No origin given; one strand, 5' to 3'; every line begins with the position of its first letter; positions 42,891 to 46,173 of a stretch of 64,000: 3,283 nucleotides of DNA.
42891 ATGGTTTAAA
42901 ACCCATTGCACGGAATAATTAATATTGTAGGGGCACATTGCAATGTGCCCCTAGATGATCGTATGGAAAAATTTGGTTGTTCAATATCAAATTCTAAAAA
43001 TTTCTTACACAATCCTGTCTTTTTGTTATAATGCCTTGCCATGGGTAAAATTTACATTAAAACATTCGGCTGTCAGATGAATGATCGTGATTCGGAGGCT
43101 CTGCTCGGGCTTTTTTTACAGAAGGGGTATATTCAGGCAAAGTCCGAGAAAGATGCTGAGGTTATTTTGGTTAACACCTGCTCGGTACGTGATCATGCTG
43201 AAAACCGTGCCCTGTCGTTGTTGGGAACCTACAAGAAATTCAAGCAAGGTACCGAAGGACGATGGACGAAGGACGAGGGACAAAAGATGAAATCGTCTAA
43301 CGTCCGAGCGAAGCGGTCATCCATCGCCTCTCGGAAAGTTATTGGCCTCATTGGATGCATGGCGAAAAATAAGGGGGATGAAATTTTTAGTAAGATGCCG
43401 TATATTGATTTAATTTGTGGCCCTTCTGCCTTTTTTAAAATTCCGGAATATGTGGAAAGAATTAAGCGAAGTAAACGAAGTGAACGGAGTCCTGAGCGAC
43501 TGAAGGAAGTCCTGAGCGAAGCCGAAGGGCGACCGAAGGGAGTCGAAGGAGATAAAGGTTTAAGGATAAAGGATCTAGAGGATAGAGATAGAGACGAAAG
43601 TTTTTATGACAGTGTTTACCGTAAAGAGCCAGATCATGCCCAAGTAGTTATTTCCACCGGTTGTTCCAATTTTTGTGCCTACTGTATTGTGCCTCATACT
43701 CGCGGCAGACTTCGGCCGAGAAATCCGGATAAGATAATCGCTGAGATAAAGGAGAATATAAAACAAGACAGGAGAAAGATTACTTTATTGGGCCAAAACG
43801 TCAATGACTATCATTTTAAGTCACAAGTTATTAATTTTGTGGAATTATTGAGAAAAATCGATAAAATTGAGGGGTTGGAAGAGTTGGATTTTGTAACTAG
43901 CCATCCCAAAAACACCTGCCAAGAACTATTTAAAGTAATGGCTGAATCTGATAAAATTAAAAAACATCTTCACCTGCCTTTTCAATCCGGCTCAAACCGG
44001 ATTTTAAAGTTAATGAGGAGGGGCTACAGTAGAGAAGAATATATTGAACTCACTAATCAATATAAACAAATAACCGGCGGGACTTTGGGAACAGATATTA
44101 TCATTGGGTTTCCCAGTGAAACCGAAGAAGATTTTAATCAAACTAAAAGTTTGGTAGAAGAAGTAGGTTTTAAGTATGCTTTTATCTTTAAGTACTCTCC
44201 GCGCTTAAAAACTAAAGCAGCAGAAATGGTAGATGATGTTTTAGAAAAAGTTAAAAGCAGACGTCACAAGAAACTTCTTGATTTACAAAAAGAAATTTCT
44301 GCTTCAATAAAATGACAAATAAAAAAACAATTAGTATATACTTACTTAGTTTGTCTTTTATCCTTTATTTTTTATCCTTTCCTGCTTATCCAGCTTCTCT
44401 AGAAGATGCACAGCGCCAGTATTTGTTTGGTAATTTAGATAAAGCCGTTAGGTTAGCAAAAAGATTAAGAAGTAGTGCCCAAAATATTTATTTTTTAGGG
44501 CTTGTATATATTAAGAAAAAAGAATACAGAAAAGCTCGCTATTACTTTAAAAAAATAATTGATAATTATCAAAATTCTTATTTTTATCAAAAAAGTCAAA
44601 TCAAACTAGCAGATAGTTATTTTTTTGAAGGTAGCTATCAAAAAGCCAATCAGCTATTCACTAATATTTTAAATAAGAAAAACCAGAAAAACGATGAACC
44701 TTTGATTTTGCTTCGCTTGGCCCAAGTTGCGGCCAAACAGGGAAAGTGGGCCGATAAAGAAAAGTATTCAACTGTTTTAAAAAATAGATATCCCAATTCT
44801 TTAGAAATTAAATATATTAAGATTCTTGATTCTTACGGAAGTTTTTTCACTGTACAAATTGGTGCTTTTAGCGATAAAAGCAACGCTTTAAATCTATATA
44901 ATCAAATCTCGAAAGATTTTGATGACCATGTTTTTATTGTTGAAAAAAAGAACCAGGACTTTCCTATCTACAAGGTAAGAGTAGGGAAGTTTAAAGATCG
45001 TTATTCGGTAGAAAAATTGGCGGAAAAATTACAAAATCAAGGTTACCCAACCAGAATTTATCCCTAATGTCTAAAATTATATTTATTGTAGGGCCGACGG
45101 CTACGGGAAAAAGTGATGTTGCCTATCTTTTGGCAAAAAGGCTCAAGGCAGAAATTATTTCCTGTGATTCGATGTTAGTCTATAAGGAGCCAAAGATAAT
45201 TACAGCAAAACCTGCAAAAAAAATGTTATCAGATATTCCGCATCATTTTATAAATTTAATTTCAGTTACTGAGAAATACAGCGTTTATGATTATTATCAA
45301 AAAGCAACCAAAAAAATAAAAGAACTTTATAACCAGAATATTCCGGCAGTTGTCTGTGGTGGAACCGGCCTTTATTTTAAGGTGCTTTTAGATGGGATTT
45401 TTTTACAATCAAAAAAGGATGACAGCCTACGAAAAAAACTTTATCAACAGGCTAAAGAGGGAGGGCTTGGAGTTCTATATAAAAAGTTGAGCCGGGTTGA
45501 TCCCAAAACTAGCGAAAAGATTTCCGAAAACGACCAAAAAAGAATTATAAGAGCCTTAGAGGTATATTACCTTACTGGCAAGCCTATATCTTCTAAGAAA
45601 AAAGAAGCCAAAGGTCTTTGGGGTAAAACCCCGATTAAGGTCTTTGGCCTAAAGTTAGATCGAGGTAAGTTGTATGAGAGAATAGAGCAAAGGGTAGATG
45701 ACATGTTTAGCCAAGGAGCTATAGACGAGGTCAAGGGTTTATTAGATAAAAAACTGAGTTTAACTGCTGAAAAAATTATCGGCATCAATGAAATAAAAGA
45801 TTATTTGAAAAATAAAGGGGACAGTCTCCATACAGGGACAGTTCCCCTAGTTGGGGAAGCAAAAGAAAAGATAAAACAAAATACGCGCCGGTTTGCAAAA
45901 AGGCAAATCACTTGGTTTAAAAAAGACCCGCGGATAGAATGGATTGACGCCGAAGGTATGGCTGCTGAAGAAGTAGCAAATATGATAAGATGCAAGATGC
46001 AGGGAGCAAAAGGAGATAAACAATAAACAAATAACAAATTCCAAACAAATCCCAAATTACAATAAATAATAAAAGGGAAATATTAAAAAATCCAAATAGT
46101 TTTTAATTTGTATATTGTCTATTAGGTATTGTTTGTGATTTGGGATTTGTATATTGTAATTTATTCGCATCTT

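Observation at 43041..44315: MiaB-like methylthiotransferase with two GC-rich, CGAAGG-repeat-derived in-frame insertions and no TRAM domain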

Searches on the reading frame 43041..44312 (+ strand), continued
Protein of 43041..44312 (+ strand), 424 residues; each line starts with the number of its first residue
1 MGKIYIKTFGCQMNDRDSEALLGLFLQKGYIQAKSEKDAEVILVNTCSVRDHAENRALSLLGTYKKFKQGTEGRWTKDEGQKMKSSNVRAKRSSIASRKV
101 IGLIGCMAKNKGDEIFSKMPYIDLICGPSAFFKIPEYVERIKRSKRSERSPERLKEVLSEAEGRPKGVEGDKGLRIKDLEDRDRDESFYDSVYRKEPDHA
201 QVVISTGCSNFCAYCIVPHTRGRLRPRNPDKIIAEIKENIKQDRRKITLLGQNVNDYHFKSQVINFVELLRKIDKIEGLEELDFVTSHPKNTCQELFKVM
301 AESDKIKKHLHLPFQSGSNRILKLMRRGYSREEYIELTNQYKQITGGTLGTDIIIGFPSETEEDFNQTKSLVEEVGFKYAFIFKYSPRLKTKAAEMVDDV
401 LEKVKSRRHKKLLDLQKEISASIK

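Call 84: search_protein_families(library=pfam, proteins=[L051:17-2062:+, L064:5497-7107:+, L071:1591-2937:+, L033:1926-3362:+, L073:949-2358:+, L037:4109-5377:+], max_evalue=0.001)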
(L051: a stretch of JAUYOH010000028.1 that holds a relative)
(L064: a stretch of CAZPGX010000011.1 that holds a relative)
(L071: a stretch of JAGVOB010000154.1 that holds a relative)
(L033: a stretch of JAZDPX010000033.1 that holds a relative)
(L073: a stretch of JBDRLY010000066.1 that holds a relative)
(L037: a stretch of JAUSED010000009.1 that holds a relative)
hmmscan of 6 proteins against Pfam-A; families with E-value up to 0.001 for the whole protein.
L051:17-2062:+ (682 aa): 13 families
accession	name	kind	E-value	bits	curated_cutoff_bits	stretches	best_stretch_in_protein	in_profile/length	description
PF04055.27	Radical_SAM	-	4e-33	115.4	29.5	1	157-324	2-165/166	Radical SAM superfamily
PF00919.26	UPF0004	-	3.2e-29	101.3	27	1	3-102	1-98/98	Uncharacterized protein family UPF0004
PF13174.12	TPR_6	-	5.5e-18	64.8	26.3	2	563-594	2-33/33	Tetratricopeptide repeat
PF05036.18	SPOR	-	1.9e-13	51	21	1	611-675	5-69/76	SPOR domain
PF13432.12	TPR_16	-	2.4e-11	44.3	32.7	2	496-557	6-64/65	Tetratricopeptide repeat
PF13525.12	YfiO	-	1.2e-09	38.7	25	1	486-568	5-86/203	Outer membrane lipoprotein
PF07719.23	TPR_2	-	1.2e-09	37.9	27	1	561-592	1-32/34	Tetratricopeptide repeat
PF13424.12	TPR_12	-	2.8e-09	37.5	30.1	1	493-555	9-76/77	Tetratricopeptide repeat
PF13428.12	TPR_14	-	1.1e-06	29.1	23.5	0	526-565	3-42/44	Tetratricopeptide repeat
PF09976.15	TPR_21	-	3.3e-06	27.4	25.5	1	505-600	57-149/193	Tetratricopeptide repeat-like domain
PF00515.34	TPR_1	-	4.7e-06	26.6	27.8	0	561-587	1-27/34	Tetratricopeptide repeat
PF14559.12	TPR_19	-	1.1e-05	26.1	25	0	538-600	5-64/68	Tetratricopeptide repeat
PF13181.12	TPR_8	-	0.00033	21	25.7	0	488-519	2-33/34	Tetratricopeptide repeat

L064:5497-7107:+ (537 aa): 11 families
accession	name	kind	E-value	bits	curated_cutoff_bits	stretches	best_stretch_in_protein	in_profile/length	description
PF00919.26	UPF0004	-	1.2e-28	99.4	27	1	1-98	2-98/98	Uncharacterized protein family UPF0004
PF04055.27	Radical_SAM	-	3.3e-27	96.1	29.5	1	144-314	1-164/166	Radical SAM superfamily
PF05036.18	SPOR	-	7.5e-15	55.5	21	1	465-531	2-69/76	SPOR domain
PF13174.12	TPR_6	-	2.6e-07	31.3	26.3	1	422-453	2-33/33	Tetratricopeptide repeat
PF07719.23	TPR_2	-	4.6e-07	29.9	27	1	420-452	1-33/34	Tetratricopeptide repeat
PF14559.12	TPR_19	-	2.4e-06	28.2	25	1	397-462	5-67/68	Tetratricopeptide repeat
PF13525.12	YfiO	-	4.1e-06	27.1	25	1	395-463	54-133/203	Outer membrane lipoprotein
PF00515.34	TPR_1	-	2.4e-05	24.4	27.8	1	420-451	1-32/34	Tetratricopeptide repeat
PF13428.12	TPR_14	-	5.1e-05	24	23.5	0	421-462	2-43/44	Tetratricopeptide repeat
PF13432.12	TPR_16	-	8.4e-05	23.4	32.7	0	399-453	13-64/65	Tetratricopeptide repeat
PF13424.12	TPR_12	-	0.00052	20.6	30.1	0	390-450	10-75/77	Tetratricopeptide repeat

L071:1591-2937:+ (449 aa): 4 families
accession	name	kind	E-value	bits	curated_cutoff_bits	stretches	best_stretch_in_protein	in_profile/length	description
PF00919.26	UPF0004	-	4.3e-31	107.3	27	1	1-100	1-98/98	Uncharacterized protein family UPF0004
PF04055.27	Radical_SAM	-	5.1e-28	98.8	29.5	1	147-333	1-165/166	Radical SAM superfamily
PF01938.26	TRAM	-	8.5e-13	48.4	21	1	389-448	3-60/61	TRAM domain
PF18693.7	TRAM_2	-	0.00027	21.5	27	0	390-448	1-62/63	TRAM domain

L033:1926-3362:+ (479 aa): 2 families
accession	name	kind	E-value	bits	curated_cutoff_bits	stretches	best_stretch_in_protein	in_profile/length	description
PF04055.27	Radical_SAM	-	5.1e-30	105.3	29.5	1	178-353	1-164/166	Radical SAM superfamily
PF00919.26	UPF0004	-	5.9e-26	90.8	27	1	1-116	1-97/98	Uncharacterized protein family UPF0004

L073:949-2358:+ (470 aa): 4 families
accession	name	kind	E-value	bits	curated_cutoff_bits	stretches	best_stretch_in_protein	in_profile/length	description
PF04055.27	Radical_SAM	-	2.4e-31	109.6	29.5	1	155-339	1-165/166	Radical SAM superfamily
PF00919.26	UPF0004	-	8.6e-28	96.7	27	1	1-97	2-98/98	Uncharacterized protein family UPF0004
PF01938.26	TRAM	-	2.6e-10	40.4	21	1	428-467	21-60/61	TRAM domain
PF18693.7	TRAM_2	-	0.00015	22.3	27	0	427-467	16-62/63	TRAM domain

L037:4109-5377:+ (423 aa): 2 families
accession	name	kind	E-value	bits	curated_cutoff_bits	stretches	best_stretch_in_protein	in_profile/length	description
PF00919.26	UPF0004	-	9.5e-29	99.7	27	1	1-110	2-98/98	Uncharacterized protein family UPF0004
PF04055.27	Radical_SAM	-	2.5e-27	96.5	29.5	1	180-366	1-166/166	Radical SAM superfamily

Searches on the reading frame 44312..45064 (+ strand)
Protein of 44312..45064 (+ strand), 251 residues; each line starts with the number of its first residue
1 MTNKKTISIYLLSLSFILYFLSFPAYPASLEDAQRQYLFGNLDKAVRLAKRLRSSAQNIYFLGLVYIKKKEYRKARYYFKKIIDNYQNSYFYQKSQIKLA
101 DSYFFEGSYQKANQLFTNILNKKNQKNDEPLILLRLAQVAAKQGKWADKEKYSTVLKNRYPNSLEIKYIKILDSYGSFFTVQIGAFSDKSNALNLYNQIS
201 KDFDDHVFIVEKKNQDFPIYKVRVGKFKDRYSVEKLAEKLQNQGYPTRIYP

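Call 4: search_protein_families(library=pfam, proteins=[window:44312-45064:+], max_evalue=0.1)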
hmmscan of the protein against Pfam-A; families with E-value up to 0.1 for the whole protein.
window:44312-45064:+ (251 aa): 19 families
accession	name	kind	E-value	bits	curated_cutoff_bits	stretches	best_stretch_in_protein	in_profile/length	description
PF05036.18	SPOR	-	1.5e-14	54.5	21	1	177-245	3-70/76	SPOR domain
PF13174.12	TPR_6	-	1.7e-10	41.3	26.3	2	62-89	6-33/33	Tetratricopeptide repeat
PF07719.23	TPR_2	-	1.3e-07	31.6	27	1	60-86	5-31/34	Tetratricopeptide repeat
PF09976.15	TPR_21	-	7.7e-07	29.5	25.5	1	60-147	43-130/193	Tetratricopeptide repeat-like domain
PF13424.12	TPR_12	-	9.2e-06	26.2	30.1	2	58-117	4-69/77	Tetratricopeptide repeat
PF13432.12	TPR_16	-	6.2e-05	23.8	32.7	0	98-148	2-49/65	Tetratricopeptide repeat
PF12895.13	ANAPC3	-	8e-05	23.3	27.2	1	44-99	7-69/82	Anaphase-promoting complex, cyclosome, subunit 3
PF14559.12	TPR_19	-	8.5e-05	23.2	25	1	106-148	4-43/68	Tetratricopeptide repeat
PF13428.12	TPR_14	-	0.00024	22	23.5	0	96-138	4-43/44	Tetratricopeptide repeat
PF25062.1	ARM_TT21_N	-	0.00051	20.3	40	1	41-163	84-201/222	Tetratricopeptide repeat protein 21 N-terminal ARM repeat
PF00515.34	TPR_1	-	0.00068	19.8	27.8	1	60-86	5-31/34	Tetratricopeptide repeat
PF23300.3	HEAT_Nup120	-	0.0007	19.9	29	1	39-83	9-53/170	Nucleoporin Nup120, HEAT repeats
PF22871.2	AimR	-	0.00094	18.8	26.7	1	65-129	140-203/309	AimR transcriptional regulator-like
PF25064.1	ARM_TT21_5th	-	0.0014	19.3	27.8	1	96-162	4-67/117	TT21 fifth ARM repeats domain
PF13525.12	YfiO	-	0.011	15.9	25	1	55-121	4-70/203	Outer membrane lipoprotein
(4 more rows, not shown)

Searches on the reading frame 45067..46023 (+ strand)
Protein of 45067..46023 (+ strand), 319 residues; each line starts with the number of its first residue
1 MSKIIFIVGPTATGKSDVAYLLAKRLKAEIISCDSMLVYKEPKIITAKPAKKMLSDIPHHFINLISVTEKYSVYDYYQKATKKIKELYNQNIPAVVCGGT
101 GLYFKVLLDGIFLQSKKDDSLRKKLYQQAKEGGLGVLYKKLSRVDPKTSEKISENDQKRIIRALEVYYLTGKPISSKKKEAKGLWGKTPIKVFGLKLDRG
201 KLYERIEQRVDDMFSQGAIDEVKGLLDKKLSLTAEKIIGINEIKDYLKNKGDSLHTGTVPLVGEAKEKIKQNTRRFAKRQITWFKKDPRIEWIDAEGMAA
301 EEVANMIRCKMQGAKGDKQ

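Call 4: search_protein_families(library=pfam, proteins=[window:45067-46023:+], max_evalue=0.1)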
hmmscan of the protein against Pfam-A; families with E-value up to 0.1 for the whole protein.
window:45067-46023:+ (319 aa): 9 families
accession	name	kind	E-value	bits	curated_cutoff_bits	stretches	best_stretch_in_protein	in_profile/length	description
PF01715.23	IPPT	-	1.8e-75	254.2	23.6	1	38-287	2-243/243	IPP transferase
PF01745.22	IPT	-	3.5e-05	23.8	20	1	3-68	2-67/233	Isopentenyl transferase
PF02224.24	Cytidylate_kin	-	0.00053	20.2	26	1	6-36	2-32/211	Cytidylate kinase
PF13238.12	AAA_18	-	0.0059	17.5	29.4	0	5-28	1-24/128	AAA domain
PF13671.12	AAA_33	-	0.0059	17.4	27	1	5-37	2-34/143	AAA domain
PF00004.35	AAA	-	0.014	16.3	21.2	0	6-84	2-46/131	ATPase family associated with various cellular activities (AAA)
PF00910.28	RNA_helicase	-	0.02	15.8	21.5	1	5-63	1-53/105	RNA helicase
PF13401.12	AAA_22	-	0.043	14.6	27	0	3-83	6-78/130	AAA domain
PF00270.35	DEAD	-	0.069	13.3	26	0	5-107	17-109/167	DEAD/DEAH box helicase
